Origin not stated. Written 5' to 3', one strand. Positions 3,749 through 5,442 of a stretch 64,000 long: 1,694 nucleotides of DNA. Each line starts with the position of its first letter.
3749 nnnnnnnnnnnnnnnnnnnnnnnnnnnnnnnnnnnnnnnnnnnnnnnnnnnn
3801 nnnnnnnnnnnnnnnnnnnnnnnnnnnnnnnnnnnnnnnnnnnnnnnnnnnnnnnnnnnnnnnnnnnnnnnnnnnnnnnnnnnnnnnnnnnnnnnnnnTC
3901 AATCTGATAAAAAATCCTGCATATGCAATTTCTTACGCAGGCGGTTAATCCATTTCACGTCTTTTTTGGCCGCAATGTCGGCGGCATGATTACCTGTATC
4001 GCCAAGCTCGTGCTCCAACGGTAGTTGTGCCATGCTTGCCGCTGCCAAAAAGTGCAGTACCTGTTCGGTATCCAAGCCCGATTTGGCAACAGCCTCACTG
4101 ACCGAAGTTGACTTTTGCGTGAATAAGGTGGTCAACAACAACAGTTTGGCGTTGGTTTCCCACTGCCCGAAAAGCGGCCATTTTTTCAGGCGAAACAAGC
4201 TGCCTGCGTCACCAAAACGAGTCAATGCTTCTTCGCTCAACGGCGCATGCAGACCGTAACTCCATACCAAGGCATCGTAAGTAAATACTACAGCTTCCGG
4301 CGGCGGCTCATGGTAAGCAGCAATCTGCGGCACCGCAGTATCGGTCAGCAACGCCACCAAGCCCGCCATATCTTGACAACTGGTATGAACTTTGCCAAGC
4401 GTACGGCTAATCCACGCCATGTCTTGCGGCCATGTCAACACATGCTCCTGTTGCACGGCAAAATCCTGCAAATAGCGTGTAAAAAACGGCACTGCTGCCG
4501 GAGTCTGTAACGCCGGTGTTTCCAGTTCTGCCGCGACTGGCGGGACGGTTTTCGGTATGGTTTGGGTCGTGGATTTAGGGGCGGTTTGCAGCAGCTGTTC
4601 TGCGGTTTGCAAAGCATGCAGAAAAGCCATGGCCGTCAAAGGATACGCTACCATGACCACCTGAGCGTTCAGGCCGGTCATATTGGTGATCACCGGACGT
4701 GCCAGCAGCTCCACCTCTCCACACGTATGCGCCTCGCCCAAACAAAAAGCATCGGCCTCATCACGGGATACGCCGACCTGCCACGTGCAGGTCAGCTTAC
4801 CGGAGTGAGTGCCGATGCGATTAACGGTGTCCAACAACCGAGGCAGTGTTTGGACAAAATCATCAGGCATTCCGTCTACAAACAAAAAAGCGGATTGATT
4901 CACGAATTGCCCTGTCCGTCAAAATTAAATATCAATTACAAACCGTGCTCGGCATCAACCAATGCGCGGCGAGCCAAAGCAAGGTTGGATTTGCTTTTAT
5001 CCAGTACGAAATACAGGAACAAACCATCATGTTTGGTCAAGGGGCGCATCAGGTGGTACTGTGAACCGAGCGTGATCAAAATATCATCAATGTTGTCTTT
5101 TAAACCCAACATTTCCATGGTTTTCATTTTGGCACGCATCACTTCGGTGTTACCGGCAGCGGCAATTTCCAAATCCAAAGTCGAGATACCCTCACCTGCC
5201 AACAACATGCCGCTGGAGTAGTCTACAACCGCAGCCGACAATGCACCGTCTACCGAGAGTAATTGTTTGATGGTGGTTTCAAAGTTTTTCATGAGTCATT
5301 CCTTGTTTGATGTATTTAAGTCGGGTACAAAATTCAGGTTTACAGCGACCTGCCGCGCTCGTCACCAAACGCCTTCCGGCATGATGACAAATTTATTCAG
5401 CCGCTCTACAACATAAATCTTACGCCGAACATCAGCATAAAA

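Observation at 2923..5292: Kinase-less Roadblock / unknown / small-GTPase / Roadblock operon (MglA-MglB- or conservon-like) in a Neisseriaceae chromosome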

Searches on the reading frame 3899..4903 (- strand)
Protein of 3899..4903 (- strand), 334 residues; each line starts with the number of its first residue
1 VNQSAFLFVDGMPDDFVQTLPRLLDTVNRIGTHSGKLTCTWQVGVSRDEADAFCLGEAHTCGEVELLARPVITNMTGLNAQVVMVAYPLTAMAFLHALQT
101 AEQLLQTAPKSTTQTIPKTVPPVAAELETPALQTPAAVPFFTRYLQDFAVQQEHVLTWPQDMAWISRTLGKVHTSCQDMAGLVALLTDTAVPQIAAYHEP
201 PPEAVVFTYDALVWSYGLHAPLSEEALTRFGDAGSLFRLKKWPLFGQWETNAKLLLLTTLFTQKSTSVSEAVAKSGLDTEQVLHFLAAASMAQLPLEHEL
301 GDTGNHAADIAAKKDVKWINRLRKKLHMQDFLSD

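Call 3: search_protein_families(library=pfam, proteins=[window:3899-4903:-], max_evalue=1)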
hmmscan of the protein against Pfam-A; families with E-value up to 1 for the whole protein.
window:3899-4903:- (334 aa): 1 family
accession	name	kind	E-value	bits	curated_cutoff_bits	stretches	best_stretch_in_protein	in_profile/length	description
PF18968.5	DUF5707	-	0.13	12.7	26.8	0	128-164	9-45/98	Family of unknown function (DUF5707)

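Call 4: search_protein_families(library=ncbifam, proteins=[window:3899-4903:-], max_evalue=1)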
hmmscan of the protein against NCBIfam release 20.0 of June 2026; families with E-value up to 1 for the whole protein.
window:3899-4903:- (334 aa): 0 families

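Call 5: search_protein_families(library=padloc, proteins=[window:3899-4903:-], max_evalue=1)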
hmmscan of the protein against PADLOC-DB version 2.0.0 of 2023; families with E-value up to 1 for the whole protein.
window:3899-4903:- (334 aa): 0 families

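Call 6: find_homologous_proteins(query=window:3899-4903:-, max_evalue=0.001)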
Query window:3899-4903:- (334 aa): 2 proteins with E <= 0.001 among 5505 candidates.
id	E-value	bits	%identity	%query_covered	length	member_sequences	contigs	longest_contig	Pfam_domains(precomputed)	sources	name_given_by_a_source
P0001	1.6e-221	752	100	100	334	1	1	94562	-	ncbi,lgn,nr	ncbi:MAG: hypothetical protein Q4G42_02025 [Neisseria sp.]|nr:hypothetical protein [Neisseria sp.]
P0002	4.4e-80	287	44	99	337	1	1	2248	-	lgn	-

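Call 8: find_encoding_contigs(protein=P0002, flank=10000)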
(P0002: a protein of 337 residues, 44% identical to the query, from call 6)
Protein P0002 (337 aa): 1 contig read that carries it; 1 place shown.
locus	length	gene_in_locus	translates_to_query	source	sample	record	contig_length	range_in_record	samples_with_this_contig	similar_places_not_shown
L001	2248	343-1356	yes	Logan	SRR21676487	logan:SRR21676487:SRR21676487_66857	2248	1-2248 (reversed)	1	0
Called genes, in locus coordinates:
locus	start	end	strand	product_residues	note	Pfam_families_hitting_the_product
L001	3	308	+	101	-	?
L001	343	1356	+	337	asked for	-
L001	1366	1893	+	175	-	PF08477:Roc (weak), PF03029:ATP_bind_1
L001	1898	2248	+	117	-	?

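Call 9: find_encoding_contigs(protein=P0001, flank=10000)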
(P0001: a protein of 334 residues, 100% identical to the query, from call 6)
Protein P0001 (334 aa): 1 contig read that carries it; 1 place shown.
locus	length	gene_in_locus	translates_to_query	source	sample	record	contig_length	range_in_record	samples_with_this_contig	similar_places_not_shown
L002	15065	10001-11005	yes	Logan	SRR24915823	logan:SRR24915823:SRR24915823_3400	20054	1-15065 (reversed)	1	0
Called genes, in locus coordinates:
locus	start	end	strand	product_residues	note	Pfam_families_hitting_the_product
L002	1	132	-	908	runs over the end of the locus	PF00005:ABC_tran, PF03193:RsgA_GTPase (faint), PF13175:AAA_15 (faint), PF00005:ABC_tran, PF13304:AAA_21, PF12679:ABC2_membrane_2 (weak), PF12698:ABC2_membrane_3, PF01061:ABC2_membrane, +2 more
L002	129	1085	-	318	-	PF00364:Biotin_lipoyl (faint), PF25973:BSH_CzcB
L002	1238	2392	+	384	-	PF01053:Cys_Met_Meta_PP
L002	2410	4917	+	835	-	PF12156:ATPase-cat_bd, PF00403:HMA, PF00122:E1-E2_ATPase, PF00702:Hydrolase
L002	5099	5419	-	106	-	PF02482:Ribosomal_S30AE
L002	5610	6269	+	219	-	PF04367:DUF502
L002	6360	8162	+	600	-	PF01336:tRNA_anti-codon, PF00152:tRNA-synt_2, PF02938:GAD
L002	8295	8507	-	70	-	PF11278:DUF3079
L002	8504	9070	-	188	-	PF13649:Methyltransf_25 (weak), PF06962:rRNA_methylase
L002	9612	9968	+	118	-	-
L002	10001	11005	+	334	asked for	-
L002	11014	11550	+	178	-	PF08477:Roc (weak), PF03029:ATP_bind_1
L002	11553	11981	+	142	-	PF03259:Robl_LC7 (weak)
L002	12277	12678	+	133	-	PF11026:DUF2721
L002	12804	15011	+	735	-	PF13328:HD_4, PF04607:RelA_SpoT, PF02824:TGS, PF19296:RelA_AH, PF28438:RelA_RIS, PF01842:ACT, PF13291:ACT_4, PF22629:ACT_AHAS_ss (weak)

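Call 15: search_protein_representatives(protein=window:3899-4903:-)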
Query: 334 residues. Proteins with E-value up to 0.001 (for the whole library): 45; up to 1e-10: 16; up to 1e-30: 9. The best 45 are listed.
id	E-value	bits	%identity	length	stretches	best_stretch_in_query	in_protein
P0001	5.0e-222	752.0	100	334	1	1-334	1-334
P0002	1.4e-80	287.3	46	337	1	4-333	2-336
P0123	2.5e-58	214.2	40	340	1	3-331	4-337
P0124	2.1e-57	211.2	38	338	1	7-333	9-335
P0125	3.6e-51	190.7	39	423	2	105-333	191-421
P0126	3.4e-45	171.0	33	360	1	5-333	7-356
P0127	7.8e-39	150.1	33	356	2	155-332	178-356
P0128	3.5e-37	144.7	35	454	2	142-332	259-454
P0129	2.0e-36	142.2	32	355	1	4-332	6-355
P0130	6.1e-29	117.6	35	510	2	155-332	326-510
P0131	1.4e-26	109.9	33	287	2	100-250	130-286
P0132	2.6e-18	82.7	31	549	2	201-331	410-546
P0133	4.7e-18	81.9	27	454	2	166-332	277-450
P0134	7.4e-18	81.2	30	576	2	179-329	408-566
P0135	1.7e-17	80.0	28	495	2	200-330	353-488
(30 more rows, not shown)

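Call 18: search_protein_families(library=pfam, alignment_id=A1, max_evalue=0.1)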
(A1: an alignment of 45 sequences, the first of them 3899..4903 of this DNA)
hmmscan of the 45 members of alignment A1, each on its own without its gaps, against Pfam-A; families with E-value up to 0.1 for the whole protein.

A. member 1, window:3899-4903:- (334 aa): 0 families

B. families by the number of members that match (of 45 scanned): 17 families
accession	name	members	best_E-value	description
PF09339.16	HTH_IclR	2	0.0015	IclR helix-turn-helix domain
PF17782.7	DprA_WH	1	0.00034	DprA winged helix domain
PF08100.18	Dimerisation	1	0.00099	O-methyltransferase dimerisation domain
PF12840.13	HTH_20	1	0.0029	Helix-turn-helix domain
PF01022.26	HTH_5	1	0.0082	Bacterial regulatory protein, arsR family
PF09625.15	VP9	1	0.012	VP9 protein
PF14601.11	TFX_C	1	0.018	DNA_binding protein, TFX, C-term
PF12559.13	Inhibitor_I10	1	0.025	Serine endopeptidase inhibitors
PF14153.11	Spore_coat_CotO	1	0.037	Spore coat protein CotO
PF22329.2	Nro1_C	1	0.059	Negative regulator of ofd1, C-terminal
PF21476.4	PF0610-like_N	1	0.068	PF0610-like, N-terminal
PF25382.1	PH_CERK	1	0.078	Ceramide kinase PH domain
PF01978.25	TrmB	1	0.088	Sugar-specific transcriptional regulator TrmB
PF01308.23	Chlam_OMP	1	0.091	Chlamydia major outer membrane protein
PF21717.2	DTX3L_a-b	1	0.092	DTX3L, alpha/beta domain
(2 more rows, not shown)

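Call 19: search_solved_structures(query=A1, max_evalue=1)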
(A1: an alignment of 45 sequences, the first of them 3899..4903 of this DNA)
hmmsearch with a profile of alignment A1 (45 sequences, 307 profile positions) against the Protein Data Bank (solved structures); distinct sequences matched with E-value up to 1: 1.
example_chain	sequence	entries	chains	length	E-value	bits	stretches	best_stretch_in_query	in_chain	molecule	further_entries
8rd8_NV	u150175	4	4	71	0.36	13.2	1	253-300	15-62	Small ribosomal subunit protein bS21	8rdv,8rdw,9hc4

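Call 32: predict_structure(alignment_id=A1)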
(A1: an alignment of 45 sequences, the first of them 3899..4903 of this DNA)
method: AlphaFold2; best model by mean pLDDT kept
length: 334 residues; sequences in the alignment: 45
mean_pLDDT: 88.2   pTM: 0.67
mean pLDDT of the five models: 88.2, 87.9, 87.9, 87.2, 87.0
residues with pLDDT >= 90: 242; 70-90: 54; 50-70: 19; < 50: 19
segments of 3 or more residues with pLDDT < 50: 112-128
pLDDT, mean of each block of 10 residues (from residue 1): 94 96 98 96 97 96 92 83 91 96 89 44 46 67 88 93 93 97 93 95 97 97 94 96 90 95 96 95 98 95 79 72 76 58
secondary structure, 60 per line:
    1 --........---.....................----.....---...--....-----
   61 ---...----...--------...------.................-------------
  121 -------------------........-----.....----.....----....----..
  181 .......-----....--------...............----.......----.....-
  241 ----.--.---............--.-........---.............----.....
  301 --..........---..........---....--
elements in order: E3-10 H14-34 E39-43 E52-55 E71-73 E82-84 H91-107 H140-147 E153-157 E162-166 E171-174 H179-187 E193-196 E205-208 H209-219 H224-230 E235-239 H252-263 H268-275 H279-291 E296-300 H303-312 H316-325 H329-332

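Call 36: fold_search(model_id=the predicted structure, library=pdb)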
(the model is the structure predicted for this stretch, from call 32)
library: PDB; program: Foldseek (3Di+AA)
matches with E <= 10: 663; with E <= 0.001: 0
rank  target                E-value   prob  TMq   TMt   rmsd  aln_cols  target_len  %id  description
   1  4ycs_A                3.9e-02  0.84  0.19  0.39   6.1       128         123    9  Crystal structure of putative lipoprotein from Peptoclostridium difficile 630 (fragment) (released 2015-03-18)
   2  6oec_A                4.9e-02  0.97  0.22  0.43   4.7       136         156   10  Yeast Spc42 Trimeric Coiled-Coil Amino Acids 181-211 fused to PDB: 3H5I (released 2019-04-24)
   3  2yu3_MODEL_1_A        6.3e-02  0.99  0.18  0.56   3.3        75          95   16  Solution structure of the domain swapped WingedHelix in DNA-directed RNA polymerase III 39 kDa polypeptide (released 2007-10-09)
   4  3u80_A                6.6e-02  0.66  0.19  0.37   5.8       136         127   14  1.60 Angstrom Resolution Crystal Structure of a 3-Dehydroquinate Dehydratase-like Protein from Bifidobacterium longum (released 2011-10-26)
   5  28tm_C                7.1e-02  0.91  0.20  0.50   5.1       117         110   16  Structure of an uncharacterized Rossmann fold protein from Homo sapiens (released 2026-03-11)
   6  2nt4                  8.0e-02  0.87  0.19  0.45  10.2       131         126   11  Receiver domain from Myxococcus xanthus social motility protein FrzS (H92F mutant) (released 2007-03-13)
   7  7cci_A                9.5e-02  0.94  0.22  0.48   4.4       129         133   12  Acinetobacter baumannii response regulator AdeR with disordered N terminus (released 2021-06-23)
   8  4g86_A                1.0e-01  0.16  0.19  0.21  17.3       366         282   10  Crystal structure of the redox-active cofactor DBMIB bound to the full length circadian clock protein KaiA from Synech (released 2012-10-24)
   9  6oec_I                1.1e-01  0.91  0.22  0.43   4.8       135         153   10  Yeast Spc42 Trimeric Coiled-Coil Amino Acids 181-211 fused to PDB: 3H5I (released 2019-04-24)
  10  4c6t_C                1.3e-01  0.47  0.18  0.32   6.6       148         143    6  Crystal structure of the RPS4 and RRS1 TIR domain heterodimer (released 2014-05-28)
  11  2xs4_A                1.5e-01  0.60  0.17  0.30   7.6        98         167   12  Structure of karilysin catalytic MMP domain in complex with magnesium (released 2010-11-03)
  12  7mjz                  1.6e-01  0.85  0.12  0.09   3.4        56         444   14  The structure of MiaB with pentasulfide bridge (released 2021-09-15)
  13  8hx9_A                1.6e-01  0.14  0.21  0.12  19.6       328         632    7  Crystal structure of 4-amino-4-deoxychorismate synthase from Streptomyces venezuelae with chorismate (released 2023-10-18)
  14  4cbv_A                1.7e-01  0.35  0.21  0.27  18.3       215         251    8  X-ray structure of full-length ComE from Streptococcus pneumoniae. (released 2014-02-12)
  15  4c6t_A                1.8e-01  0.47  0.19  0.36   6.5       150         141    6  Crystal structure of the RPS4 and RRS1 TIR domain heterodimer (released 2014-05-28)
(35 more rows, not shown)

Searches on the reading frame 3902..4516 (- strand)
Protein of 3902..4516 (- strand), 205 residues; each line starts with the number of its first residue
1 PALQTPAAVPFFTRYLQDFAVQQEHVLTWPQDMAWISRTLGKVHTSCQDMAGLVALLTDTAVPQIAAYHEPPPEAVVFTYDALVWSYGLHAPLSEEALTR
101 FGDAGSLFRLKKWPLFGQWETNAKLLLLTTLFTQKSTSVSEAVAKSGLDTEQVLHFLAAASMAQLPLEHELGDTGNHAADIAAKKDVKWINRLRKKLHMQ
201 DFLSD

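Call 63: predict_structure(alignment_id=A5)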
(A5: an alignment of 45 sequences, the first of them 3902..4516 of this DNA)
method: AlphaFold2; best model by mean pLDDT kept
length: 205 residues; sequences in the alignment: 45
mean_pLDDT: 90.4   pTM: 0.84
mean pLDDT of the five models: 90.4, 89.8, 89.6, 88.5, 87.5
residues with pLDDT >= 90: 154; 70-90: 38; 50-70: 9; < 50: 4
segments of 3 or more residues with pLDDT < 50: 1-4
pLDDT, mean of each block of 10 residues (from residue 1): 61 93 95 97 98 94 96 98 97 95 96 90 94 96 95 98 97 80 71 78 66
secondary structure, 60 per line:
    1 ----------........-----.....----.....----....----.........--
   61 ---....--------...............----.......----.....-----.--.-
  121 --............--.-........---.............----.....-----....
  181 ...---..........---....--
elements in order: H11-18 E24-28 E33-37 E42-45 H50-58 E64-67 E76-79 H80-90 H95-101 E106-110 H123-134 H139-146 H150-162 E167-171 H177-183 H187-196 H200-203

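Call 66: fold_search(model_id=the predicted structure, library=pdb)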
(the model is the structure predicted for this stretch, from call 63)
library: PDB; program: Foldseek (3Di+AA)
matches with E <= 10: 183; with E <= 0.001: 0
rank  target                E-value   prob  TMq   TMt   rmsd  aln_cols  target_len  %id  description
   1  2yu3_MODEL_1_A        6.0e-02  0.99  0.29  0.56   3.3        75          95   16  Solution structure of the domain swapped WingedHelix in DNA-directed RNA polymerase III 39 kDa polypeptide (released 2007-10-09)
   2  8adl_S                1.7e-01  0.60  0.27  0.15  13.3       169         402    7  Cryo-EM structure of the SEA complex (released 2022-11-02)
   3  9o5a_H                3.8e-01  0.35  0.28  0.17  11.4       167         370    8  The KICSTOR-GATOR1 complex (released 2026-02-18)
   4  9h4q_T                5.1e-01  0.28  0.28  0.15  15.3       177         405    8  Cryo-EM structure of the SEAC wing - EGOC (released 2025-11-05)
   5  8jj9_A                6.5e-01  0.60  0.23  0.17   3.7        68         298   10  Human FAM91A1 N terminal domain in complex with TBC1D23 (released 2024-04-24)
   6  4yif_D                6.9e-01  0.23  0.21  0.31  12.4       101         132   15  Crystal structure of Rv0880 (released 2015-06-10)
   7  9o5d_D                6.9e-01  0.20  0.28  0.17  15.3       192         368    8  The KICSTOR-GATOR1-SAMTOR complex (released 2026-01-21)
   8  9v0j_B                8.8e-01  0.28  0.29  0.16   7.6       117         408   14  Cryo-EM structure of GATOR1-KICSTOR complex (released 2025-11-12)
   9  4ejv_A                9.9e-01  0.25  0.21  0.31  13.7        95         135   19  Staphylococcus epidermidis TcaR in complex with chloramphenicol (released 2013-05-08)
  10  7t3a_B                1.0e+00  0.20  0.27  0.17  11.8       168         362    8  GATOR1-RAG-RAGULATOR - Inhibitory Complex (released 2022-04-06)
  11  2h0g_A                1.4e+00  0.02  0.15  0.15  17.1       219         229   11  Crystal Structure of DsbG T200M mutant (released 2007-04-24)
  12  3k0l_B                1.6e+00  0.14  0.19  0.27  12.7       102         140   11  Crystal Structure of Putative MarR Family Transcriptional Regulator from Acinetobacter sp. ADP (released 2009-10-13)
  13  3gw2                  1.9e+00  0.18  0.21  0.44  11.7        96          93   16  Crystal structure of possible transcriptional regulatory protein (fragment 1-100) from Mycobacterium bovis. Northeast St (released 2009-04-21)
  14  2ao9_G                1.9e+00  0.08  0.15  0.26  13.3       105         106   14  Structural Genomics, The crystal structure of a Phage protein (phBC6A51) from Bacillus cereus ATCC 14579 (released 2005-09-27)
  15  7ybd                  1.9e+00  0.01  0.13  0.08  13.4       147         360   11  Crystal structure of sliding DNA clamp of Clostridioides difficile (released 2022-10-19)
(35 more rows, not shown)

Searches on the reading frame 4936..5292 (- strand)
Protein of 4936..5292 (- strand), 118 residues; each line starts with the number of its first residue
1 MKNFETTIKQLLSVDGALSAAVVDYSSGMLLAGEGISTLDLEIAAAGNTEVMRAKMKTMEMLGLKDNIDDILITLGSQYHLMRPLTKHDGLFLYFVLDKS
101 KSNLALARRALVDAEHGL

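Call 3: search_protein_families(library=pfam, proteins=[window:4936-5292:-], max_evalue=1)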
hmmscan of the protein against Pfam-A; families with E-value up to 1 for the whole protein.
window:4936-5292:- (118 aa): 1 family
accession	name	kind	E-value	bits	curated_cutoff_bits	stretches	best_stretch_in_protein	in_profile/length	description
PF03259.23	Robl_LC7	-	0.0062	16.7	23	1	5-86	3-82/91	Roadblock/LC7 domain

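Call 4: search_protein_families(library=ncbifam, proteins=[window:4936-5292:-], max_evalue=1)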
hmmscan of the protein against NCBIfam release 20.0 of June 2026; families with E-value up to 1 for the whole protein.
window:4936-5292:- (118 aa): 0 families

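Call 5: search_protein_families(library=padloc, proteins=[window:4936-5292:-], max_evalue=1)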
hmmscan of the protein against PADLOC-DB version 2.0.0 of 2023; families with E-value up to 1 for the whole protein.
window:4936-5292:- (118 aa): 0 families

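Call 47: search_solved_structures(query=A3, max_evalue=10)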
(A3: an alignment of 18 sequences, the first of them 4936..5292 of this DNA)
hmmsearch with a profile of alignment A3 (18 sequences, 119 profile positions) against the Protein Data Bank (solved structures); distinct sequences matched with E-value up to 10: 25.
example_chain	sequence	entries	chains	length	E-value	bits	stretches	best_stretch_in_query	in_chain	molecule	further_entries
7f8m_A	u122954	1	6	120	3.6e-06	29.9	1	3-115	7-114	Robl_LC7 domain-containing protein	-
7yh1_D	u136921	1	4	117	8.5e-05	25.4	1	4-118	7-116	Roadblock/LC7 domain protein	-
5b83_A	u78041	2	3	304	0.0061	19.4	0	36-98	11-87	tetra ubiquitin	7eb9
7yui_A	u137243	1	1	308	0.0065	19.4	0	36-98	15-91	Polyubiquitin-C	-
9ygm_Sa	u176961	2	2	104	0.091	15.7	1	51-115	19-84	40S ribosomal protein eS25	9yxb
5h07_A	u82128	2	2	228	0.14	15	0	36-98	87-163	Polyubiquitin-C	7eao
3j7a_2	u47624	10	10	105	0.19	14.7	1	41-113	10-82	40S ribosomal protein eS25 | 40S ribosomal protein S25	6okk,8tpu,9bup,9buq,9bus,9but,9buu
1vet_B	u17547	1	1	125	0.22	14.4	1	25-113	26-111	Late endosomal/lysosomal Mp1 interacting protein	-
1veu_B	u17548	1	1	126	0.22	14.4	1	25-113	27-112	Late endosomal/lysosomal Mp1 interacting protein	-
1sko_B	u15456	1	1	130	0.24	14.3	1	25-113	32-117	Late endosomal/lysosomal Mp1 interacting protein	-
1szv_A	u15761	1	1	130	0.25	14.3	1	25-113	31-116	Late endosomal/lysosomal Mp1 interacting protein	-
2zl1_B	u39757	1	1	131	0.25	14.3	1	25-113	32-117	Mitogen-activated protein-binding protein-interacting protein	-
5y3a_B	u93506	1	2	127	0.28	14.1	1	25-113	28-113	Ragulator complex protein LAMTOR2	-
5yk3_B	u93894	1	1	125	0.29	14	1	25-113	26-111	Ragulator complex protein LAMTOR2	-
5x6u_B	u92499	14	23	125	0.3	14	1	25-113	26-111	Ragulator complex protein LAMTOR2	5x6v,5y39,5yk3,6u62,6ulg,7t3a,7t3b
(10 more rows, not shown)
